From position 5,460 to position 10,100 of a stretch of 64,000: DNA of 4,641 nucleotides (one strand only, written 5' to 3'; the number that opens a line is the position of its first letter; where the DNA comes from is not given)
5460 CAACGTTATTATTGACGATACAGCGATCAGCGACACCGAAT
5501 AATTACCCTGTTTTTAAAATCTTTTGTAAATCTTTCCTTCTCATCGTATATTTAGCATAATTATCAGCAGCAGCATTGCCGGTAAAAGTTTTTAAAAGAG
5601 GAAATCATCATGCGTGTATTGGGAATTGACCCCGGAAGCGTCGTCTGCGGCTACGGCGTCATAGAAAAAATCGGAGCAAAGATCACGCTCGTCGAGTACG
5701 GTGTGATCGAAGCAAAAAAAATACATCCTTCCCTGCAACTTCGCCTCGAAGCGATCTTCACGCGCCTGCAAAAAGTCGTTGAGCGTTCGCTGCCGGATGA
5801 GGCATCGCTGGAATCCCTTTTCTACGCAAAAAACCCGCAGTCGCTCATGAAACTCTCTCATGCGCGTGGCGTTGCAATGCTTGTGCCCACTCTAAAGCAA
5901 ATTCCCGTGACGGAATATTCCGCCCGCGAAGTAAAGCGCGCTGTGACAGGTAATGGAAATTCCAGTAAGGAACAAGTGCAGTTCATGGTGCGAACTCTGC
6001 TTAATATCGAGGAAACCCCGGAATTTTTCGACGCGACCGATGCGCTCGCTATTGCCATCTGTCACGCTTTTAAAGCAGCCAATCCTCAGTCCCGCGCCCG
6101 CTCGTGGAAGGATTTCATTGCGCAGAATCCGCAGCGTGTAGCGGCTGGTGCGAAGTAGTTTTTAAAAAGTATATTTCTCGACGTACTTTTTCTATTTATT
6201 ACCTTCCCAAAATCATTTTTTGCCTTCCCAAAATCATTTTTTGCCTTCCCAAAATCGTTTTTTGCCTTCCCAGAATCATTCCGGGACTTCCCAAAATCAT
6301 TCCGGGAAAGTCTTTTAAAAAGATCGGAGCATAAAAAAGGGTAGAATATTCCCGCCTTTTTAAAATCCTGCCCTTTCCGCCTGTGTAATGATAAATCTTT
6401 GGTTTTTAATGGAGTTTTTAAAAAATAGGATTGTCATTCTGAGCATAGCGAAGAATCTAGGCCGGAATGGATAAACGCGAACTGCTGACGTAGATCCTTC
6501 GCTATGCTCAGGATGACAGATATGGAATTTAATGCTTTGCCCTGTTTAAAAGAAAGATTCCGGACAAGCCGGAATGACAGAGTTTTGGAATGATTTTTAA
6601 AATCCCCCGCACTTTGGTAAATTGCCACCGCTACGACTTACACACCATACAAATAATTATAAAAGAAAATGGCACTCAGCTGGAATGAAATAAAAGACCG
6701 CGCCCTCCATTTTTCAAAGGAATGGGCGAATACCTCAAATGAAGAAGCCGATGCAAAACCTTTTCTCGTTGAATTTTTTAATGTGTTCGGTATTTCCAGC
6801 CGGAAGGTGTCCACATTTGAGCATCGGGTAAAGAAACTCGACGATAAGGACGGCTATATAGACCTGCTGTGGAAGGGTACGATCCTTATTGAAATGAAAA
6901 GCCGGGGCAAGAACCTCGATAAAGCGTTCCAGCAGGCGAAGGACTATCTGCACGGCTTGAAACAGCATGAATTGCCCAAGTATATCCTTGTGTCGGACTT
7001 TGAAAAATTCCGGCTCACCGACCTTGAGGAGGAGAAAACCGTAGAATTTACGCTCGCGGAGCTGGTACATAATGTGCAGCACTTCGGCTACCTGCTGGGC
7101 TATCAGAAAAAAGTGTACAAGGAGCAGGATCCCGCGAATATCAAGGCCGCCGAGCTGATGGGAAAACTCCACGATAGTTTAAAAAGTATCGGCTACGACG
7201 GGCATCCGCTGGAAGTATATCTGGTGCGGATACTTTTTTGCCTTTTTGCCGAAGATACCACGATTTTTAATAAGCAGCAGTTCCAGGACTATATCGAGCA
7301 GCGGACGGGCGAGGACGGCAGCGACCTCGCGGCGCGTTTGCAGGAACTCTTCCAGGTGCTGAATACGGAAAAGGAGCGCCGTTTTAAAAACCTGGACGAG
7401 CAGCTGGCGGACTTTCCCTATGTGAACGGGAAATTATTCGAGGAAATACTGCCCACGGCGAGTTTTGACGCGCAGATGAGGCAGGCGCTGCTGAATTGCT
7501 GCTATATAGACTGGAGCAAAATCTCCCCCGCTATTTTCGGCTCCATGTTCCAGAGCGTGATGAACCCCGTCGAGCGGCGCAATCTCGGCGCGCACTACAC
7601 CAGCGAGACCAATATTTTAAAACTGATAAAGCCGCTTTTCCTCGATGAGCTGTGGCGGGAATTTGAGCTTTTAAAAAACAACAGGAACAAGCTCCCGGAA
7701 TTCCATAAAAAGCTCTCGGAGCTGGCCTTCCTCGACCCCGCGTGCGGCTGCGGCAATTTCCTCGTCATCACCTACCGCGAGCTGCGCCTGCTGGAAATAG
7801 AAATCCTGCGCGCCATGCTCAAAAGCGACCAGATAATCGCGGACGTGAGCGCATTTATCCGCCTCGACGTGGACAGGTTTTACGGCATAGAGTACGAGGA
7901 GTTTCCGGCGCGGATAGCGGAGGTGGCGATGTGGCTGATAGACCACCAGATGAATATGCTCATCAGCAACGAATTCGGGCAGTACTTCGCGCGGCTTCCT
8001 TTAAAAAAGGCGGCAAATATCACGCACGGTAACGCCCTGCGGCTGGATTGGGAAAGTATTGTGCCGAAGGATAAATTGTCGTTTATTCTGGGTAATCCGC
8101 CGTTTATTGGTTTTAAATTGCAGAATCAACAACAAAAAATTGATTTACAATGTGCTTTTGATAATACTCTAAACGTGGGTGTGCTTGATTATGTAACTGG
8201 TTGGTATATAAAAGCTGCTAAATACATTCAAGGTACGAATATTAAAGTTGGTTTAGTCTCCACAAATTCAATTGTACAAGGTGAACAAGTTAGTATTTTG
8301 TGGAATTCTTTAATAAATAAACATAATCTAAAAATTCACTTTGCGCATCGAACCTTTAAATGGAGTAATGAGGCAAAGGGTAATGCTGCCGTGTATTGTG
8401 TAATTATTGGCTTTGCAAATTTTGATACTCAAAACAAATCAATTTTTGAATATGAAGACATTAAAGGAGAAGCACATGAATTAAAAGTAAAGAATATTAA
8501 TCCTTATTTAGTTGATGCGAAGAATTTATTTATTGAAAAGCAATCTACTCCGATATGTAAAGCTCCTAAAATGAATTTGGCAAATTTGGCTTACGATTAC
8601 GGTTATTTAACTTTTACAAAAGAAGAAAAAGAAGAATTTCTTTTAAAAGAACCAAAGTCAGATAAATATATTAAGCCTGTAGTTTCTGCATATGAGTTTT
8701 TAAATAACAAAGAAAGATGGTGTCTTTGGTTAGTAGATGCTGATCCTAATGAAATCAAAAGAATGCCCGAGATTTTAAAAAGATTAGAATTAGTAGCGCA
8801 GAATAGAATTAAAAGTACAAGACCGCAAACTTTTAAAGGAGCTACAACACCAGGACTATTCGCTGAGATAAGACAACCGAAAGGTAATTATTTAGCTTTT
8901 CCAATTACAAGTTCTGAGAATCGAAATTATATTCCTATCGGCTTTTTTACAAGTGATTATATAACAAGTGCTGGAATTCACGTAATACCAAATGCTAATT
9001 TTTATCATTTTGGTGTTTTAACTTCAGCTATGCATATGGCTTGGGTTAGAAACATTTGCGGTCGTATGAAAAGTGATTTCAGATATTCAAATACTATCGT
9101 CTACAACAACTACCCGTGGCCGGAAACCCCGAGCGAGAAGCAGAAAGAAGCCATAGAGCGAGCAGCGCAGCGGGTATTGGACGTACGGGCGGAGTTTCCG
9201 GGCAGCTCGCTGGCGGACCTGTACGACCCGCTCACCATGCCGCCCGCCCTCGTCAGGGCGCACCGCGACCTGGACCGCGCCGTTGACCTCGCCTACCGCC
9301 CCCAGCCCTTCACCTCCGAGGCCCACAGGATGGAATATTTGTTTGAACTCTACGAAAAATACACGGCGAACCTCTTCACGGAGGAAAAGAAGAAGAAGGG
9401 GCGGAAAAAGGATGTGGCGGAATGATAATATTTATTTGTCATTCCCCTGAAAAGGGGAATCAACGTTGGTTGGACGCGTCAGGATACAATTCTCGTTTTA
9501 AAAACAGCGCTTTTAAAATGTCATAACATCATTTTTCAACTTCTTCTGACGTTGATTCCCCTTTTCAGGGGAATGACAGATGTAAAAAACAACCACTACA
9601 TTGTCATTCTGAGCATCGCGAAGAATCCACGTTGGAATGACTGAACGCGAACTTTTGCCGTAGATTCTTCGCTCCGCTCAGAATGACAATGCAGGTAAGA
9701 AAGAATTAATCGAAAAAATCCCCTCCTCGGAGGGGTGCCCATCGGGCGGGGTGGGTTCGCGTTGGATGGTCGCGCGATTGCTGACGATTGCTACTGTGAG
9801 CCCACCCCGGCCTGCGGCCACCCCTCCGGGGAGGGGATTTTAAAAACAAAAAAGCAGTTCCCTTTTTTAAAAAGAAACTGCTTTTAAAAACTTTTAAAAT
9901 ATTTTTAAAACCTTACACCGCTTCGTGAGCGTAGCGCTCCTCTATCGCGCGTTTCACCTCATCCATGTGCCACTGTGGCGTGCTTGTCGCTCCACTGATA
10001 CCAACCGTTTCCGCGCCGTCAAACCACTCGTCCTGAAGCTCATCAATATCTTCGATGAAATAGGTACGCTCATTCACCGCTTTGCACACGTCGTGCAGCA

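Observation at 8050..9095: Compositional mosaic inside the MmeI-family RM gene: AT-rich C-terminal methyltransferase/TRD segment embedded between GC-rich flanks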

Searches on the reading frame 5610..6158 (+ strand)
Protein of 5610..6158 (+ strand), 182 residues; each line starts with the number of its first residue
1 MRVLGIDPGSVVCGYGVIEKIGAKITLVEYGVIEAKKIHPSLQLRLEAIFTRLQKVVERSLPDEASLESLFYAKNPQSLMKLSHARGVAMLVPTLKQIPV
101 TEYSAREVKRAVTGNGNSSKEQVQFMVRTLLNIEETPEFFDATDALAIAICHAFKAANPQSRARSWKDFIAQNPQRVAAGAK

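Call 30: search_protein_families(library=pfam, proteins=[window:5610-6158:+], max_evalue=0.001)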
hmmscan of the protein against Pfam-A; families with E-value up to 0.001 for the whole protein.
window:5610-6158:+ (182 aa): 1 family
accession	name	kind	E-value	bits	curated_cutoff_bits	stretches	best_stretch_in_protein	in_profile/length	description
PF02075.23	RuvC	-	1.7e-48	164.7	22.2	1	3-152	1-148/148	Crossover junction endodeoxyribonuclease RuvC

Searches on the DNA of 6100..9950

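Call 37: search_rna_families(source=window, start=6100, end=9950, threshold=evalue, max_evalue=0.1)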
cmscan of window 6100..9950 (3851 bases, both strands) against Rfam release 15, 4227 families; matches with E-value up to 0.1: 0.
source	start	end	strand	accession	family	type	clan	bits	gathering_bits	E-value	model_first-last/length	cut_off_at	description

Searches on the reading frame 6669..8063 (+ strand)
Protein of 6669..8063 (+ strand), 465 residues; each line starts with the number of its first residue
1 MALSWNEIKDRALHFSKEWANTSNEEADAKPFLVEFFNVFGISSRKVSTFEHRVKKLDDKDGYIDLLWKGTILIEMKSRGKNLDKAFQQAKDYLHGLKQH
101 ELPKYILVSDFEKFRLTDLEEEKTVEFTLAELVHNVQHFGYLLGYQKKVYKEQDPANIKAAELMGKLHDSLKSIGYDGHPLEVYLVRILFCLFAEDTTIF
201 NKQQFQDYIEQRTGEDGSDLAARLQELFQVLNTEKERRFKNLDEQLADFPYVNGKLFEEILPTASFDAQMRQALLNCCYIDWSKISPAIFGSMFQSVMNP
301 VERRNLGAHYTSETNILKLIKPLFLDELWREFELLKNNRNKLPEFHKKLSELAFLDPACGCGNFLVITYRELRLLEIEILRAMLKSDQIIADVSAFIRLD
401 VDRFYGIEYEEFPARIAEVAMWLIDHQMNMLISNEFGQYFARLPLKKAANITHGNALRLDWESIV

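Call 39: find_homologous_proteins(query=window:6669-8063:+, max_evalue=1e-50)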
Query window:6669-8063:+ (465 aa): 6520 proteins with E <= 1e-50 among 8000 candidates; the best 120 are listed.
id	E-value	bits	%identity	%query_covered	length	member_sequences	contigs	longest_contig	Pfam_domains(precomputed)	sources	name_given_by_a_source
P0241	5.3e-271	917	86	100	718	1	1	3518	PF20465.5,PF07669.18,PF20466.4,PF20464.4,PF20473.5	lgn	-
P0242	1.2e-270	916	86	100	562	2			PF20465.5,PF07669.18,PF20464.4,PF20473.5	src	-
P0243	3.9e-270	914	86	100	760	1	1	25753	PF25120.2,PF20465.5,PF20466.4,PF20464.4,PF20473.5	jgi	jgi:hypothetical protein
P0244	8.3e-270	913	86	100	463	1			PF20465.5,PF20464.4,PF20473.5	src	-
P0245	1.3e-269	912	86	100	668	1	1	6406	PF25120.2,PF20465.5,PF20464.4,PF20473.5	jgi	-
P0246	2.2e-269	912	86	100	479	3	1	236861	PF25120.2,PF20465.5,PF20464.4,PF20473.5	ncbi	-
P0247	6.3e-269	910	85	100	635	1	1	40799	PF20465.5,PF20464.4,PF20473.5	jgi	jgi:hypothetical protein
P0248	1.1e-268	909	85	100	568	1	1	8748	PF20465.5,PF02384.23,PF07669.18,PF20464.4,PF20473.5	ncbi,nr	ncbi:MAG TPA: N-6 DNA methylase [Edaphocola sp.]|nr:N-6 DNA methylase [Edaphocola sp.]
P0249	1.2e-268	909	85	100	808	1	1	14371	PF25120.2,PF20465.5,PF20466.4,PF20464.4,PF20473.5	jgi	jgi:hypothetical protein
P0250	2.5e-268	908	84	100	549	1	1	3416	PF20465.5,PF02384.23,PF07669.18,PF20464.4,PF20473.5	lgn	-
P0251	2.6e-268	908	85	100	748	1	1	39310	PF25120.2,PF20465.5,PF02384.23,PF07669.18,PF20466.4,PF20464.4,PF20473.5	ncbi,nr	ncbi:MAG: class I SAM-dependent DNA methyltransferase, partial [Bacteroidia bacterium]|nr:class I SA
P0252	4.9e-268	907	86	100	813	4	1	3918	PF25120.2,PF20465.5,PF07669.18,PF20466.4,PF20464.4,PF20473.5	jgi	jgi:hypothetical protein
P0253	8.9e-268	906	85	100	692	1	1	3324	PF20465.5,PF02384.23,PF07669.18,PF20464.4,PF20473.5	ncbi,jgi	jgi:hypothetical protein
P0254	1.1e-267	906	84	100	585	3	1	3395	PF20465.5,PF07669.18,PF20464.4,PF20473.5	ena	-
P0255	1.5e-267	906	84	100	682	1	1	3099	PF20465.5,PF20466.4,PF20464.4,PF20473.5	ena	-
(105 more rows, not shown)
